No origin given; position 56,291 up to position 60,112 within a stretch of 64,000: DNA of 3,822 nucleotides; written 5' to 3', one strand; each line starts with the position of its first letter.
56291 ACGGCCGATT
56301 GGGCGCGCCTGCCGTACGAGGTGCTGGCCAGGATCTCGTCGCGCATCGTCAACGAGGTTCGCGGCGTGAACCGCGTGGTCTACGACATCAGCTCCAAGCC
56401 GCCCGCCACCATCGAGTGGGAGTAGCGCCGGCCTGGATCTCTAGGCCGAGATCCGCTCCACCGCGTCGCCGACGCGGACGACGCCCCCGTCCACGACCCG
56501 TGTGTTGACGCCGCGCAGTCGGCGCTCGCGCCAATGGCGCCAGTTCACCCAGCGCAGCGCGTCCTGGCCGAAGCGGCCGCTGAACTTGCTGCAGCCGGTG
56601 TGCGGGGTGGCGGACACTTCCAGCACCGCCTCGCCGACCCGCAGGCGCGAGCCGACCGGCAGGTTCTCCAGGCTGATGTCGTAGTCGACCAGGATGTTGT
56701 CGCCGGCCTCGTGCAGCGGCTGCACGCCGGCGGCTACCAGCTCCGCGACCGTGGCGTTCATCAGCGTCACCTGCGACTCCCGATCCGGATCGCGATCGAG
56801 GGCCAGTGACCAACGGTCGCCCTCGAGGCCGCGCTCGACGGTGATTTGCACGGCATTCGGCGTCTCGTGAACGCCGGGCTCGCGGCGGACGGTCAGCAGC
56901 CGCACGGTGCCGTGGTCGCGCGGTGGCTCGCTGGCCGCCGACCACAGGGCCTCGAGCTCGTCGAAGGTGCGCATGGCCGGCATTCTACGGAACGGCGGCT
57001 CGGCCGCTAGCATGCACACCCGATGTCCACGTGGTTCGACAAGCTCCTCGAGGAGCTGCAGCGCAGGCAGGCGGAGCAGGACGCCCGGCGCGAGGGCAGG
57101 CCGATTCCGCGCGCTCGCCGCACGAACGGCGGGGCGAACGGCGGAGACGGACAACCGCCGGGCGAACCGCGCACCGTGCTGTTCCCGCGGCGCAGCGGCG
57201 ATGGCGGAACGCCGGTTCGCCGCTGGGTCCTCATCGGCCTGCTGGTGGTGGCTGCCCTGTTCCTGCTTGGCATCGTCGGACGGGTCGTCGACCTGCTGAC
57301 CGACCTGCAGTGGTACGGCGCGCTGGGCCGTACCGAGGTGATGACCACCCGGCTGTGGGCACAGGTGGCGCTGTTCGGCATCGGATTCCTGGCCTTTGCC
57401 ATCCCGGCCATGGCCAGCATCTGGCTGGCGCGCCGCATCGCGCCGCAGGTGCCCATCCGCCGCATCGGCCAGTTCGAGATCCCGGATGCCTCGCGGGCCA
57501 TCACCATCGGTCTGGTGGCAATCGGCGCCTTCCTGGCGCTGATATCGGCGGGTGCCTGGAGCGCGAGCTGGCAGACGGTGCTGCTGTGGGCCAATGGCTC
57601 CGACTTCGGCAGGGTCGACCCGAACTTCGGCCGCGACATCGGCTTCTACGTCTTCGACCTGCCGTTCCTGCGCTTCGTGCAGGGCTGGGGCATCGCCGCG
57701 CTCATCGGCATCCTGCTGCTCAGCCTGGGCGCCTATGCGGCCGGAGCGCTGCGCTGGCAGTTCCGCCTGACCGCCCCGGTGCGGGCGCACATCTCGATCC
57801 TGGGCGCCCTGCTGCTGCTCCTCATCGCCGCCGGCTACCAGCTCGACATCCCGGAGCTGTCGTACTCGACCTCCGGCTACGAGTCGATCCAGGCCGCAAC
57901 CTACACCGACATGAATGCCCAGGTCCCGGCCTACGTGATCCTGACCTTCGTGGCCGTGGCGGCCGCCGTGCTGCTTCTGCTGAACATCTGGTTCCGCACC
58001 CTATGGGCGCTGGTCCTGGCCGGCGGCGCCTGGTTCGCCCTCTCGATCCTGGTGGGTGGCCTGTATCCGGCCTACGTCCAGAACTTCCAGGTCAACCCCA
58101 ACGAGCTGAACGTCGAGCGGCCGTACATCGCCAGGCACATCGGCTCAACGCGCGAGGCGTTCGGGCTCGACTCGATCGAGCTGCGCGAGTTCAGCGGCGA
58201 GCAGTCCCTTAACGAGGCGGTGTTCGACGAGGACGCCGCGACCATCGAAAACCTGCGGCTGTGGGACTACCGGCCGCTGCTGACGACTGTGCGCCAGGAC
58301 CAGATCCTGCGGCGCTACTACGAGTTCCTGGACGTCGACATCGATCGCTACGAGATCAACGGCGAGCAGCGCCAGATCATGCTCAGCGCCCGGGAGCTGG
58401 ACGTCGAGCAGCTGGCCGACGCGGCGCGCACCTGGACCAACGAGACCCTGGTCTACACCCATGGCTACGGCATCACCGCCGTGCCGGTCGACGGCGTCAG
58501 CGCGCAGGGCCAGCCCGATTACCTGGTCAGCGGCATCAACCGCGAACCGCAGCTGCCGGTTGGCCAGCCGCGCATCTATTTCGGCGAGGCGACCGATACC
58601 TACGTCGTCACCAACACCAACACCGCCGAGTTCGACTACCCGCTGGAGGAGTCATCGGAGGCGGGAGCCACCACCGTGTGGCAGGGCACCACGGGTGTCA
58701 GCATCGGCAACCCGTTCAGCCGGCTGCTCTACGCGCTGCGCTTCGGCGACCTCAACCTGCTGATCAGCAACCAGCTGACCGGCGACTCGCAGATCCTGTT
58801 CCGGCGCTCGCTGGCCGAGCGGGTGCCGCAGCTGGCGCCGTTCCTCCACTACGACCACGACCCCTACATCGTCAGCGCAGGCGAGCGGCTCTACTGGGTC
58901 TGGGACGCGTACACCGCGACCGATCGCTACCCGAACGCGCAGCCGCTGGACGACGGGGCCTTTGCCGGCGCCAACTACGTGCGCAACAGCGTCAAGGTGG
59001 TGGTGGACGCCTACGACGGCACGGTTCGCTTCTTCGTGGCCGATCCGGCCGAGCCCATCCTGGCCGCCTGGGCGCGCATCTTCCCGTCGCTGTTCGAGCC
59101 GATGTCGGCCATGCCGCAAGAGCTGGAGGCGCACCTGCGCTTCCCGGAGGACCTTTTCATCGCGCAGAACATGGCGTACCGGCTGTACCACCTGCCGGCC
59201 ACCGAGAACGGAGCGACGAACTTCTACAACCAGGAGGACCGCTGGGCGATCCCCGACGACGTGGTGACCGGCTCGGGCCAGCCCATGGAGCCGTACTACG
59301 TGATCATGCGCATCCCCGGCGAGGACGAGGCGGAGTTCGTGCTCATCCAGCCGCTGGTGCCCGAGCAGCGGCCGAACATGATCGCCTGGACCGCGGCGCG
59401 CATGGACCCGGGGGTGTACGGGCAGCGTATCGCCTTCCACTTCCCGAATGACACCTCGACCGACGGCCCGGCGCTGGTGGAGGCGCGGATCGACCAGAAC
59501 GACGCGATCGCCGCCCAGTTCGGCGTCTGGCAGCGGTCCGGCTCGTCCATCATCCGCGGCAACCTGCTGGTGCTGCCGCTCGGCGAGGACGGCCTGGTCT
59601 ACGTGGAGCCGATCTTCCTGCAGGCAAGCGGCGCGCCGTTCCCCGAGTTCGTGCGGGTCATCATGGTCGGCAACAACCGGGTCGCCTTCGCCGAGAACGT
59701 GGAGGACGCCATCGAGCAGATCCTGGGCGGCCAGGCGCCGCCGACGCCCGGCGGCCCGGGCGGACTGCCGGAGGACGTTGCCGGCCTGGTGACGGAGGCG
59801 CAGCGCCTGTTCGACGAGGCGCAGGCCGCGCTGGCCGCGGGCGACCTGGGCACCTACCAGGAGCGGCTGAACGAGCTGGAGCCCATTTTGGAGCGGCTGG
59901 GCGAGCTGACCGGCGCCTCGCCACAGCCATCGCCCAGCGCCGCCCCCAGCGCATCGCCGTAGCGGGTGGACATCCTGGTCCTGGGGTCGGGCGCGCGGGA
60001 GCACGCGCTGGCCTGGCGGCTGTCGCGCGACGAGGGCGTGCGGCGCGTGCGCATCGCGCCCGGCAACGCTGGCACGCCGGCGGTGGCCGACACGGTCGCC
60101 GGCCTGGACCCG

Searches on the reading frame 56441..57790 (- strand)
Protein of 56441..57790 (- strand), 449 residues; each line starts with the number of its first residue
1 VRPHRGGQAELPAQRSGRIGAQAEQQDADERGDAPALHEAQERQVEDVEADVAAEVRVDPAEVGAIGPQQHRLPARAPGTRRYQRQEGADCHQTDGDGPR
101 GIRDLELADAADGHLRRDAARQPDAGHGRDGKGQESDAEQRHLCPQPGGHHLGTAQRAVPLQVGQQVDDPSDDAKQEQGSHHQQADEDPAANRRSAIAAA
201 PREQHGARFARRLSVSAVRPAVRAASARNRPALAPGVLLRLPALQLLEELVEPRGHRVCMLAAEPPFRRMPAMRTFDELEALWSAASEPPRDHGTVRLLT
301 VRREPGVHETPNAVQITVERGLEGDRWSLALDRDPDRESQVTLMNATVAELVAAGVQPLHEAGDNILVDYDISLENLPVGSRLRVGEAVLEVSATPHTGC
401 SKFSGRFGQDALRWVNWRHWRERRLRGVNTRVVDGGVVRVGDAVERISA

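Call 62: search_protein_families(library=pfam, proteins=[window:56441-57790:-], max_evalue=0.001)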
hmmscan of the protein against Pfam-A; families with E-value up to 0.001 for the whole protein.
window:56441-57790:- (449 aa): 1 family
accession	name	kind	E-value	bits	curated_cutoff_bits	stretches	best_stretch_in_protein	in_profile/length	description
PF03473.23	MOSC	-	6e-10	39.6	22.7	1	339-445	10-120/120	MOSC domain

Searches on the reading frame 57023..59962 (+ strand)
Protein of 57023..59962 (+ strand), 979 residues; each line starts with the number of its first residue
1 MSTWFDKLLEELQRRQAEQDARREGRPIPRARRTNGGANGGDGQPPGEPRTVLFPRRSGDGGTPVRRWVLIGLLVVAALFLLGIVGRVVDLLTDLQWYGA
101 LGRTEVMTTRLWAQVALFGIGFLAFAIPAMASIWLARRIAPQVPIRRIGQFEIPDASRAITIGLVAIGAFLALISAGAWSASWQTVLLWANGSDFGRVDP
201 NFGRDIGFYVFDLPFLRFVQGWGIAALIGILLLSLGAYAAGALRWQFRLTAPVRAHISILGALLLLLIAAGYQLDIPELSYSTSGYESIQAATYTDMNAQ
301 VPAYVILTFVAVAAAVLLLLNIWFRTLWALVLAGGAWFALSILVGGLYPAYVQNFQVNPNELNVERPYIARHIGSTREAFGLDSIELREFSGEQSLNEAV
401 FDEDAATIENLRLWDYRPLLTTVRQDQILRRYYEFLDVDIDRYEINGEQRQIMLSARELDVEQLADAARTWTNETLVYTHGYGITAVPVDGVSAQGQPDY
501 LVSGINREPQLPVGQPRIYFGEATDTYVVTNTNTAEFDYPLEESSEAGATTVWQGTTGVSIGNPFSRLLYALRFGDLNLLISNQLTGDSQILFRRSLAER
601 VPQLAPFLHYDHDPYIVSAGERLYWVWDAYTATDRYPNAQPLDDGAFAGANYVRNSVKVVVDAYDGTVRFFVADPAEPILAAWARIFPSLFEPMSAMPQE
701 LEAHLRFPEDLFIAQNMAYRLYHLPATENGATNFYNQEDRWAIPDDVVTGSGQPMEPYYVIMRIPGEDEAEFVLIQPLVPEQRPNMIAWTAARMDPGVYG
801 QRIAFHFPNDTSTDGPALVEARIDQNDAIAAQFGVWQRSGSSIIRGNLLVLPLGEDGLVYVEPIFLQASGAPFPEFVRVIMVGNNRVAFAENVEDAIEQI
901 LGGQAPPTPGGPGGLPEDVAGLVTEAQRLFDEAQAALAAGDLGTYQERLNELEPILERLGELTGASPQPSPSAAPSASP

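Call 62: search_protein_families(library=pfam, proteins=[window:57023-59962:+], max_evalue=0.001)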
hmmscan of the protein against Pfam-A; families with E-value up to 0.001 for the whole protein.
window:57023-59962:+ (979 aa): 1 family
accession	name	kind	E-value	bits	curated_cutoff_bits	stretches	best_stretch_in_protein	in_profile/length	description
PF03699.18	UPF0182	-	3.9e-262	872.3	27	1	73-836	3-770/770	Uncharacterised protein family (UPF0182)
